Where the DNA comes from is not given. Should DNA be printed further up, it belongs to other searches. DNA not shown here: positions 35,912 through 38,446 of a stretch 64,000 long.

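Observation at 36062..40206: Stand-alone VirD4/TraG coupling-protein gene co-operonic with two lipoproteins, one LpoB-like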

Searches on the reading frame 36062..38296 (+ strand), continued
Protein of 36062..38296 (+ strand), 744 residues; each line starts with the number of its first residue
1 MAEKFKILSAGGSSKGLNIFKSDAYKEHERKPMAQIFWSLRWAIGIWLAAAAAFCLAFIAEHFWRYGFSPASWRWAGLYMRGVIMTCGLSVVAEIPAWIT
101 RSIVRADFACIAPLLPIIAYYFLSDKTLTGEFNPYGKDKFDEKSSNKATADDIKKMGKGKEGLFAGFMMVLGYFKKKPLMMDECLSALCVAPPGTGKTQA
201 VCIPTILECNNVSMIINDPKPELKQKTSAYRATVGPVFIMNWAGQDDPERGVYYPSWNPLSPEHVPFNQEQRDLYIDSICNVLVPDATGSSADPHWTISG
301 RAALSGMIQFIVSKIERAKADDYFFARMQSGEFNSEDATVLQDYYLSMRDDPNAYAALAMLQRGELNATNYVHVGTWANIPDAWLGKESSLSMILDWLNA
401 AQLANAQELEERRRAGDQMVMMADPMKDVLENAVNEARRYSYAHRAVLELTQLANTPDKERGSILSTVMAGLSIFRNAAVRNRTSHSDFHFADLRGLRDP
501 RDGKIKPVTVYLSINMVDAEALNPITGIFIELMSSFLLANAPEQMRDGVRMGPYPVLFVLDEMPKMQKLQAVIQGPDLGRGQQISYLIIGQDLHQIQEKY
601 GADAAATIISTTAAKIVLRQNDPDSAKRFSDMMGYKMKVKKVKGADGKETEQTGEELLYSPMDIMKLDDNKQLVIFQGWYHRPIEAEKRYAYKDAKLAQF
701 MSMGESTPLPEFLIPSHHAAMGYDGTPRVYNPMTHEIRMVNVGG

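Call 11: find_related_loci(query=window:36062-38296:+, collection=genome_contigs, flank=10000)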
Query window:36062-38296:+ (744 aa) in genome_contigs; peptide patterns used: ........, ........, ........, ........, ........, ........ (x = any residue, [..] = any of these).
314 stretches matched a pattern; 302 encode a relative of the query (tblastn E <= 1e-3); the best 80 are kept; 80 distinct loci.
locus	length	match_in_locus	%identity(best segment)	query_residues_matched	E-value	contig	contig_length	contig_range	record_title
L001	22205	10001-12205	79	1-740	0e+0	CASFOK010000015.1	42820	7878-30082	uncultured proteobacterium isolate SI.B28.metabat-bins.76 genome assembly, contig: SI.B28.metabat-bins.76.fa_k141_344228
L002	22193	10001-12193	81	1-740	0e+0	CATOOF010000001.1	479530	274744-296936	MAG TPA_asm: uncultured Alphaproteobacteria bacterium isolate MGG27543_1680015500 genome assembly, contig: SRR6440127_2,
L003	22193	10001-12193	80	1-740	0e+0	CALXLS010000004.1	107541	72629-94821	MAG: uncultured Alphaproteobacteria bacterium isolate BRZ_DL__bin85 genome assembly, contig: BRZ_DL__NODE_269_length_107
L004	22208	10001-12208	79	1-741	0e+0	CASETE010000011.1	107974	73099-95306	uncultured proteobacterium isolate SI.O98.metabat-bins.90 genome assembly, contig: SI.O98.metabat-bins.90.fa_k141_226981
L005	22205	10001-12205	79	1-740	0e+0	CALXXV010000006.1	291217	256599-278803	MAG: uncultured Alphaproteobacteria bacterium isolate E08__bin46 genome assembly, contig: E08__k127_1716458, whole genom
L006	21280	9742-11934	80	1-740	0e+0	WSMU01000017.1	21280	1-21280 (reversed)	MAG: Alphaproteobacteria bacterium isolate RACS_032 NODE_739_length_21280_cov_7.462812, whole genome shotgun sequence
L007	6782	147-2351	79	1-740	0e+0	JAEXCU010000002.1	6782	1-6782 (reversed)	MAG: Proteobacteria bacterium isolate OH_HBB_125 k127_872397, whole genome shotgun sequence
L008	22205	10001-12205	78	1-740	0e+0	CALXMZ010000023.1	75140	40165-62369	MAG: uncultured Alphaproteobacteria bacterium isolate E02__bin298 genome assembly, contig: E02__k127_4566882, whole geno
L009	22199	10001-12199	79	1-738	0e+0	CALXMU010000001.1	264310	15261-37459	MAG: uncultured Alphaproteobacteria bacterium isolate BRZ_MD__bin57 genome assembly, contig: BRZ_MD__NODE_31_length_2643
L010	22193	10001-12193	79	1-740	0e+0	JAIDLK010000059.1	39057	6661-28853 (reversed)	MAG: Alphaproteobacteria bacterium isolate SC0338_S5_7 SC0338_S5_7_contig_59, whole genome shotgun sequence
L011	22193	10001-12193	78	1-740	0e+0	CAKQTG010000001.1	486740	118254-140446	MAG: uncultured Alphaproteobacteria bacterium isolate REFINED_METABAT215_TOP10_CONTIGS_1500_ASSEMBLY_K77_MERGED__Hadza_M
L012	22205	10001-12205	79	1-740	0e+0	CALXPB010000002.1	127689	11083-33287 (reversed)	MAG: uncultured Alphaproteobacteria bacterium isolate BRZ_R__bin77 genome assembly, contig: BRZ_R__NODE_175_length_12768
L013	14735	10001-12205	80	1-740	0e+0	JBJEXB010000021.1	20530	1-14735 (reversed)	MAG: Candidatus Enterousia sp. isolate SARD02_bin.047 NODE_1557_length_20530_cov_5.545690, whole genome shotgun sequence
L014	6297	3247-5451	78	1-740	0e+0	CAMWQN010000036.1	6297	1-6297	MAG TPA_asm: uncultured Rickettsiales bacterium isolate SRR14411243_bin.1_metawrap_v1.3_MAG genome assembly, contig: NOD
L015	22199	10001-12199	77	1-738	0e+0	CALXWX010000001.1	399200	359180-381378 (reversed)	MAG: uncultured Alphaproteobacteria bacterium isolate BRZ_EC__bin9 genome assembly, contig: BRZ_EC__NODE_9_length_399200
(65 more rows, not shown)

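Call 20: search_solved_structures(query=window:36062-38296:+, max_evalue=0.001, show_alignments=1)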
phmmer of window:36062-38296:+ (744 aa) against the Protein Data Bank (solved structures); distinct sequences matched with E-value up to 0.001: 0.

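Call 24: search_protein_representatives(protein=window:36062-38296:+)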
Query: 744 residues. Proteins with E-value up to 0.001 (for the whole library): 4475; up to 1e-10: 1232; up to 1e-30: 222. The best 150 are listed.
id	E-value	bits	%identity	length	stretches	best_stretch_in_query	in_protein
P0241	0.0e+00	1221.0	71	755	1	1-740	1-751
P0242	1.2e-193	661.8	61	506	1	214-728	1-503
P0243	1.7e-190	651.3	47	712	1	19-718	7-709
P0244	1.1e-182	625.5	51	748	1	109-711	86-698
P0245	4.5e-177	607.0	47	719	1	57-721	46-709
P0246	6.4e-168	576.7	62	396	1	1-394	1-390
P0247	1.9e-140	485.9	74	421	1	85-369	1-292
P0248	9.8e-134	463.7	41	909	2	374-702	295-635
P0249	1.3e-133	463.3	48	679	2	375-695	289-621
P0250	3.7e-130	451.9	38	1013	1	32-714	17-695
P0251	2.1e-127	442.8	51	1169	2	194-547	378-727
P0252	4.0e-126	438.6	49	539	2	377-716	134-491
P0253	4.2e-121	422.0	39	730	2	107-626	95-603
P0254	1.0e-116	407.4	38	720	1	112-712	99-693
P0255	3.8e-116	405.6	80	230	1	516-739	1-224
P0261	9.5e-104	364.6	35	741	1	33-712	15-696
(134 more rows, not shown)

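Call 26: find_homologous_proteins(query=A1, max_evalue=1e-20)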
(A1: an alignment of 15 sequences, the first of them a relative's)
Query A1 (15 sequences) (712 aa, profile of the alignment): 1887 proteins with E <= 1e-20 among 8000 candidates; the best 120 are listed.
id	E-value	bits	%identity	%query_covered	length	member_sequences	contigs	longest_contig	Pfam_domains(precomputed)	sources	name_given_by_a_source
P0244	1.8e-290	984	48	98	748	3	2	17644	PF10412.16,PF02534.21,PF12696.14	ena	-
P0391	4.4e-285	966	48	98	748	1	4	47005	PF10412.16,PF02534.21,PF12696.14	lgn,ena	-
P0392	1.0e-281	955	49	97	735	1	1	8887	PF10412.16,PF02534.21,PF12696.14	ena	-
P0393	1.9e-281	954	47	99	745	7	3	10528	PF10412.16,PF02534.21,PF12696.14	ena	-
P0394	5.0e-281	952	49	97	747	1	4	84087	PF10412.16,PF02534.21,PF12696.14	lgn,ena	-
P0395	5.6e-281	952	49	97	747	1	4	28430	PF10412.16,PF02534.21,PF12696.14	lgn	-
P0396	2.6e-280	950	49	97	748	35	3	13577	PF10412.16,PF02534.21,PF12696.14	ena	-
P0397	2.7e-280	950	48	98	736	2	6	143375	PF10412.16,PF02534.21,PF12696.14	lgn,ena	-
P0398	2.7e-280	950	49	97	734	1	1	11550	PF10412.16,PF02534.21,PF12696.14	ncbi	-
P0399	2.9e-280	950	50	98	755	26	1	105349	PF10412.16,PF02534.21,PF12696.14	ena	-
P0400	3.0e-280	950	48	99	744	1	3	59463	PF10412.16,PF02534.21,PF12696.14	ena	-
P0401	3.0e-280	950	49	97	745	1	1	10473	PF10412.16,PF02534.21,PF12696.14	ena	-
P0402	6.7e-280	949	49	97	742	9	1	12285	PF10412.16,PF02534.21,PF12696.14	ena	-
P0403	7.3e-280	949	49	97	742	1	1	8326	PF10412.16,PF02534.21,PF12696.14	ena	-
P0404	1.1e-279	948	48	97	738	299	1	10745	PF10412.16,PF02534.21,PF12696.14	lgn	-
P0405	1.7e-279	947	49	99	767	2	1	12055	PF10412.16,PF02534.21,PF12696.14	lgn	-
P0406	1.8e-279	947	49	99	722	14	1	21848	PF10412.16,PF02534.21,PF12696.14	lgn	-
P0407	2.2e-279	947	48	97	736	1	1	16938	PF10412.16,PF02534.21,PF12696.14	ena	-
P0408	2.4e-279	947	54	86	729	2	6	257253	PF10412.16,PF02534.21,PF12696.14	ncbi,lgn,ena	-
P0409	2.8e-279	947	47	97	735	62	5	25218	PF10412.16,PF02534.21,PF12696.14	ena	-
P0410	3.2e-279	947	48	97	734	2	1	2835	PF10412.16,PF02534.21,PF12696.14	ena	-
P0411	3.2e-279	947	48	97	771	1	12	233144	PF10412.16,PF02534.21,PF12696.14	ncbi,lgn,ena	-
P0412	3.5e-279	946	48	99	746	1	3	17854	PF10412.16,PF02534.21,PF12696.14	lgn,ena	-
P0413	4.0e-279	946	49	97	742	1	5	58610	PF10412.16,PF02534.21,PF12696.14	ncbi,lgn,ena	-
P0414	5.1e-279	946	49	97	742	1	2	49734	PF10412.16,PF02534.21,PF12696.14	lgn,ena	-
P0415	5.1e-279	946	48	97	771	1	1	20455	PF10412.16,PF02534.21,PF12696.14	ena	-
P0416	6.1e-279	946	48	97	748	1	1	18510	PF10412.16,PF02534.21,PF12696.14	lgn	-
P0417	7.8e-279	945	48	97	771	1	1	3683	PF10412.16,PF02534.21,PF12696.14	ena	-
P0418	8.8e-279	945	48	97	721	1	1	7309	PF10412.16,PF02534.21,PF12696.14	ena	-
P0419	9.1e-279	945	49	97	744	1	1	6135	PF10412.16,PF02534.21,PF12696.14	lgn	-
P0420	9.5e-279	945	50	97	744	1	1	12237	PF10412.16,PF02534.21,PF12696.14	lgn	-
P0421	1.1e-278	945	51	91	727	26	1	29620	PF10412.16,PF02534.21,PF12696.14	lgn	-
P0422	1.1e-278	945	48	98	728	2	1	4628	PF10412.16,PF02534.21,PF12696.14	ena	-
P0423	1.3e-278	944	47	97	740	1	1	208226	PF10412.16,PF02534.21,PF12696.14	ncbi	-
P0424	1.3e-278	944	47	97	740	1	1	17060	PF10412.16,PF02534.21,PF12696.14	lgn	-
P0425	1.4e-278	944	48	98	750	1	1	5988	PF10412.16,PF02534.21,PF12696.14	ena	-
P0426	1.4e-278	944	49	97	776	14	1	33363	PF10412.16,PF02534.21,PF12696.14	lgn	-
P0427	1.6e-278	944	49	97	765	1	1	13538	PF10412.16,PF02534.21,PF12696.14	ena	-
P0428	1.6e-278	944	47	97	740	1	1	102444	PF10412.16,PF02534.21,PF12696.14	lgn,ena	-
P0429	1.7e-278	944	47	97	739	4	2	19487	PF10412.16,PF02534.21,PF12696.14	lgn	-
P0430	1.7e-278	944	47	97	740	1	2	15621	PF10412.16,PF02534.21,PF12696.14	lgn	-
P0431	1.8e-278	944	48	97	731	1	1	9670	PF10412.16,PF02534.21,PF12696.14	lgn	-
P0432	1.9e-278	944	47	97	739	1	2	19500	PF10412.16,PF02534.21,PF12696.14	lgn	-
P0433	2.0e-278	944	47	97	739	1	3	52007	PF10412.16,PF02534.21,PF12696.14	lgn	-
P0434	2.0e-278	944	48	97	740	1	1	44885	PF10412.16,PF02534.21,PF12696.14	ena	-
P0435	2.0e-278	944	50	97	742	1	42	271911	PF10412.16,PF02534.21,PF12696.14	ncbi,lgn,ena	-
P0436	2.1e-278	944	47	97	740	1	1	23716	PF10412.16,PF02534.21,PF12696.14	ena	-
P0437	2.1e-278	944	47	97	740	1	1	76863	PF10412.16,PF02534.21,PF12696.14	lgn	-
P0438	2.2e-278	944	47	97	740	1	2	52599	PF10412.16,PF02534.21,PF12696.14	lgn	-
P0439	2.2e-278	944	50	97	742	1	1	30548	PF10412.16,PF02534.21,PF12696.14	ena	-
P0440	2.3e-278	944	47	97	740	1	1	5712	PF10412.16,PF02534.21,PF12696.14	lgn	-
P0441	2.3e-278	944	47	97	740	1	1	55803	PF10412.16,PF02534.21,PF12696.14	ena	-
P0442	2.4e-278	944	47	97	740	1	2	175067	PF10412.16,PF02534.21,PF12696.14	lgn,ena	-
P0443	2.4e-278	944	47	97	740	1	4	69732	PF10412.16,PF02534.21,PF12696.14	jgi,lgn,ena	-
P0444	2.5e-278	944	51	91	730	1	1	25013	PF10412.16,PF02534.21,PF12696.14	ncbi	-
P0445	2.7e-278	943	48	97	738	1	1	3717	PF10412.16,PF02534.21,PF12696.14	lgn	-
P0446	2.8e-278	943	47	97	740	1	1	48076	PF10412.16,PF02534.21,PF12696.14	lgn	-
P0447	2.8e-278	943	48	97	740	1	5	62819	PF10412.16,PF02534.21,PF12696.14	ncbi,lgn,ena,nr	ncbi:MAG: type IV secretory system conjugative DNA transfer family protein [Azospirillum sp.]|nr:typ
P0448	2.8e-278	943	47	97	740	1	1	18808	PF10412.16,PF02534.21,PF12696.14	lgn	-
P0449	2.8e-278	943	48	97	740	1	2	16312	PF10412.16,PF02534.21,PF12696.14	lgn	-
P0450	2.9e-278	943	47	97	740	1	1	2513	PF10412.16,PF02534.21,PF12696.14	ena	-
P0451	3.0e-278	943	47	97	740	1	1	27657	PF10412.16,PF02534.21,PF12696.14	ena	-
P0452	3.0e-278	943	47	97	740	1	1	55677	PF10412.16,PF02534.21,PF12696.14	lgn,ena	-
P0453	3.0e-278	943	47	97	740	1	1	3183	PF10412.16,PF02534.21,PF12696.14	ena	-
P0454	3.2e-278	943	47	97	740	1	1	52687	PF10412.16,PF02534.21,PF12696.14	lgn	-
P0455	3.3e-278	943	50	97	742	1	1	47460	PF10412.16,PF02534.21,PF12696.14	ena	-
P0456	3.3e-278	943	47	97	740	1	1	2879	PF10412.16,PF02534.21,PF12696.14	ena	-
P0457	3.4e-278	943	47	97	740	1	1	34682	PF10412.16,PF02534.21,PF12696.14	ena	-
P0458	3.4e-278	943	47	97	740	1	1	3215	PF10412.16,PF02534.21,PF12696.14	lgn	-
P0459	3.5e-278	943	47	97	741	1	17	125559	PF10412.16,PF02534.21,PF12696.14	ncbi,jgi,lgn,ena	-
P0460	3.5e-278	943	47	97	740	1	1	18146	PF10412.16,PF02534.21,PF12696.14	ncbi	-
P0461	3.6e-278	943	47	97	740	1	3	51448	PF10412.16,PF02534.21,PF12696.14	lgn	-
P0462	3.6e-278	943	49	97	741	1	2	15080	PF10412.16,PF02534.21,PF12696.14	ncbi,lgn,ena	-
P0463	3.6e-278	943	47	97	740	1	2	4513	PF10412.16,PF02534.21,PF12696.14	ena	-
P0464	3.7e-278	943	49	98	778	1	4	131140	PF10412.16,PF02534.21,PF12696.14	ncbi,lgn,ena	-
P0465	3.7e-278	943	47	97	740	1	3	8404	PF10412.16,PF02534.21,PF12696.14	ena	-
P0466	3.7e-278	943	47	97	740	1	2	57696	PF10412.16,PF02534.21,PF12696.14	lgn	-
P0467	3.7e-278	943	47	97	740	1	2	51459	PF10412.16,PF02534.21,PF12696.14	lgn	-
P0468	3.7e-278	943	47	97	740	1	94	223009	PF10412.16,PF02534.21,PF12696.14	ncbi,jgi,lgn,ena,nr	ncbi:MAG: hypothetical protein BHW57_07650 [Azospirillum sp. 47_25]|nr:MAG: hypothetical protein BHW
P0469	3.8e-278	943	47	97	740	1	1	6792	PF10412.16,PF02534.21,PF12696.14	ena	-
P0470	3.8e-278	943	47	97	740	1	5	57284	PF10412.16,PF02534.21,PF12696.14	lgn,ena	-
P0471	4.0e-278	943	48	97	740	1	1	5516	PF10412.16,PF02534.21,PF12696.14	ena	-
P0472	4.0e-278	943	47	97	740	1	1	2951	PF10412.16,PF02534.21,PF12696.14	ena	-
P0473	4.0e-278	943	47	97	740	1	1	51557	PF10412.16,PF02534.21,PF12696.14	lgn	-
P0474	4.0e-278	943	47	97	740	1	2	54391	PF10412.16,PF02534.21,PF12696.14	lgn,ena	-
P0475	4.0e-278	943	47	97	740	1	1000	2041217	PF10412.16,PF02534.21,PF12696.14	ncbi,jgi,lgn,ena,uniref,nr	ncbi:putative uncharacterized protein [Azospirillum sp. CAG:260]|jgi:type IV secretion system protei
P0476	4.0e-278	943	47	97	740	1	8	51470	PF10412.16,PF02534.21,PF12696.14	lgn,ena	-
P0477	4.2e-278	943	47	97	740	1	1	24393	PF10412.16,PF02534.21,PF12696.14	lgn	-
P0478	4.2e-278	943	47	97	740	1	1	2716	PF10412.16,PF02534.21,PF12696.14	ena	-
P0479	4.3e-278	943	47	97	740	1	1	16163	PF10412.16,PF02534.21,PF12696.14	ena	-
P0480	4.3e-278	943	47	97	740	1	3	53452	PF10412.16,PF02534.21,PF12696.14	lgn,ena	-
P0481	4.3e-278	943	48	97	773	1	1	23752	PF10412.16,PF02534.21,PF12696.14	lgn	-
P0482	4.3e-278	943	47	97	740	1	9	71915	PF10412.16,PF02534.21,PF12696.14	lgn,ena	-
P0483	4.3e-278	943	49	97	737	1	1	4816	PF10412.16,PF02534.21,PF12696.14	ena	-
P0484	4.4e-278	943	47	97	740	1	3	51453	PF10412.16,PF02534.21,PF12696.14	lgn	-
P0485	4.4e-278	943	47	97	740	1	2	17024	PF10412.16,PF02534.21,PF12696.14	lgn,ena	-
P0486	4.4e-278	943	50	98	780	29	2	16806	PF10412.16,PF02534.21,PF12696.14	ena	-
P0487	4.4e-278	943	49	97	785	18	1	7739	PF10412.16,PF02534.21,PF12696.14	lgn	-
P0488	4.4e-278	943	48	97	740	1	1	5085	PF10412.16,PF02534.21,PF12696.14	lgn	-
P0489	4.5e-278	943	48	97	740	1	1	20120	PF10412.16,PF02534.21,PF12696.14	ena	-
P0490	4.5e-278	943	48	97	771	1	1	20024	PF10412.16,PF02534.21,PF12696.14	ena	-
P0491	4.5e-278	943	47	97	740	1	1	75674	PF10412.16,PF02534.21,PF12696.14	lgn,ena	-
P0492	4.5e-278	943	47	97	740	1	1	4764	PF10412.16,PF02534.21,PF12696.14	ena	-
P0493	4.6e-278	943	49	97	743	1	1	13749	PF10412.16,PF02534.21,PF12696.14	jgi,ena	-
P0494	4.7e-278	943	47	97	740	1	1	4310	PF10412.16,PF02534.21,PF12696.14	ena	-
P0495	4.7e-278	943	48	97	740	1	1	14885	PF10412.16,PF02534.21,PF12696.14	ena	-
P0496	4.7e-278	943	47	97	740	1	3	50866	PF10412.16,PF02534.21,PF12696.14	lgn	-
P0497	4.8e-278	943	47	97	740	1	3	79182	PF10412.16,PF02534.21,PF12696.14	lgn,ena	-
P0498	4.9e-278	943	48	97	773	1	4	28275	PF10412.16,PF02534.21,PF12696.14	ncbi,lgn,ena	-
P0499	4.9e-278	943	50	97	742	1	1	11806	PF10412.16,PF02534.21,PF12696.14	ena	-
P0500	5.0e-278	943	47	97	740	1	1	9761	PF10412.16,PF02534.21,PF12696.14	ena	-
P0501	5.0e-278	943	48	97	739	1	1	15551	PF10412.16,PF02534.21,PF12696.14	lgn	-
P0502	5.1e-278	943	47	97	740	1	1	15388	PF10412.16,PF02534.21,PF12696.14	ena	-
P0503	5.1e-278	943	47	97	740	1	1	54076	PF10412.16,PF02534.21,PF12696.14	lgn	-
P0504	5.1e-278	943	47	97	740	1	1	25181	PF10412.16,PF02534.21,PF12696.14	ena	-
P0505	5.2e-278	943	47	97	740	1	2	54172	PF10412.16,PF02534.21,PF12696.14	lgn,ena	-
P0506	5.2e-278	943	47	97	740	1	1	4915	PF10412.16,PF02534.21,PF12696.14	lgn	-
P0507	5.2e-278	943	47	97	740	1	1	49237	PF10412.16,PF02534.21,PF12696.14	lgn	-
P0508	5.3e-278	942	47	97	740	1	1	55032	PF10412.16,PF02534.21,PF12696.14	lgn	-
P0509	5.4e-278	942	47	97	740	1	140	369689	PF10412.16,PF02534.21,PF12696.14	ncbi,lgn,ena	-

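Call 27: find_encoding_contigs(protein=P0475, flank=10000, max_places=2)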
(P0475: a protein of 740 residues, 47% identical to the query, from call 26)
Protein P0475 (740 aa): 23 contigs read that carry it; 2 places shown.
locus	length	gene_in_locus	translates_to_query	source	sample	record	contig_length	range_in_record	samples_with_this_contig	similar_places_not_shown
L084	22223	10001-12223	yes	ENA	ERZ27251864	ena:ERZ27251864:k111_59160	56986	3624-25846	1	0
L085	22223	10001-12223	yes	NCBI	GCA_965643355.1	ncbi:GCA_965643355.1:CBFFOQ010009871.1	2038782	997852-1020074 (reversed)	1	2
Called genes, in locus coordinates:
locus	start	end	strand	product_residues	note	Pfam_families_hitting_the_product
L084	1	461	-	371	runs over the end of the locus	PF00990:GGDEF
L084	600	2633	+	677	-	PF00069:Pkinase (faint)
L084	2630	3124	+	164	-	-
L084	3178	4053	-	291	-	PF04542:Sigma70_r2, PF04545:Sigma70_r4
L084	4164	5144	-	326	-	PF01479:S4, PF00849:PseudoU_synth_2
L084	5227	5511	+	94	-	PF20082:DUF6476 (weak)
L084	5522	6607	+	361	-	-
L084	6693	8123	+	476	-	-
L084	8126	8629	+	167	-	-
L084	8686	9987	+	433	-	-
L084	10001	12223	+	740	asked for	PF02534:T4SS-DNA_transf, PF10412:TrwB_AAD_bind, PF12696:TraG-D_C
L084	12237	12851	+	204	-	-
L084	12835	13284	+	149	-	-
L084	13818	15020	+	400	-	PF00768:Peptidase_S11, PF13354:Beta-lactamase2, PF05036:SPOR (weak)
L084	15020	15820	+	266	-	PF09140:MipZ, PF10609:ParA, PF13614:AAA_31, PF01656:CbiA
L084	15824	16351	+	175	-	-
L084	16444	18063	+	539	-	PF02878:PGM_PMM_I, PF02879:PGM_PMM_II, PF02880:PGM_PMM_III, PF24947:PGM1_C_vert_fung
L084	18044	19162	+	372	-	-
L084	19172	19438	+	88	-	PF01313:Bac_export_3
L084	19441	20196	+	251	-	PF01311:Bac_export_1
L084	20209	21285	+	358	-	PF01312:Bac_export_2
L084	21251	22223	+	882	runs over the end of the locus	PF00989:PAS (faint), PF13188:PAS_8 (faint), PF08448:PAS_4 (weak), PF13426:PAS_9, PF00512:HisKA, PF02518:HATPase_c, PF00072:Response_reg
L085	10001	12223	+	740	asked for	PF02534:T4SS-DNA_transf, PF10412:TrwB_AAD_bind, PF12696:TraG-D_C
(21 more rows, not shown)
